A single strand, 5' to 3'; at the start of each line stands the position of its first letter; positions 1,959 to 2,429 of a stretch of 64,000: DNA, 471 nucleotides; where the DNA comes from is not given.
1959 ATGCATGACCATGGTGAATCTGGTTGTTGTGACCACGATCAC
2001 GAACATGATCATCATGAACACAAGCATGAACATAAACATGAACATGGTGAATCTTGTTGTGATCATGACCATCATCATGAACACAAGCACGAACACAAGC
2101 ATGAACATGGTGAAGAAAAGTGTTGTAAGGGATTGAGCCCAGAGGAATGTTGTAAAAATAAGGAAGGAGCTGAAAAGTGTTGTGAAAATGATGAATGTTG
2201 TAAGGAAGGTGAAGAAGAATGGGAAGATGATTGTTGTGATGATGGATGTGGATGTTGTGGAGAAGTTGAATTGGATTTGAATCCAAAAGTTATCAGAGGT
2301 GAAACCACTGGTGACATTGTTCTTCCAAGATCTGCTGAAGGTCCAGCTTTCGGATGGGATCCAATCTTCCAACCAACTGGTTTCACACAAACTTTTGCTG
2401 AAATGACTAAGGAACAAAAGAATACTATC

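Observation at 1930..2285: ITPase carrying a roughly 110-aa His/Cys/Glu-rich insertion with an internal tandem duplication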

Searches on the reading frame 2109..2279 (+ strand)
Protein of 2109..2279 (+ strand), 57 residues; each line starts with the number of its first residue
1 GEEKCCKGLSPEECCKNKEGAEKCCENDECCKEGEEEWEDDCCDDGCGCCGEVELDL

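Call 39: search_protein_representatives(alignment_id=A2)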
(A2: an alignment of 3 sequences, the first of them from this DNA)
Query: 3 sequences, 64 profile positions. Proteins with E-value up to 0.001 (for the whole library): 0; up to 1e-10: 0; up to 1e-30: 0. The best 0 are listed.

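Call 49: find_homologous_proteins(query=A2, max_evalue=10)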
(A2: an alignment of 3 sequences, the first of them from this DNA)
Query A2 (3 sequences): 1635 candidates shared short words with the query, none scored E <= 10.
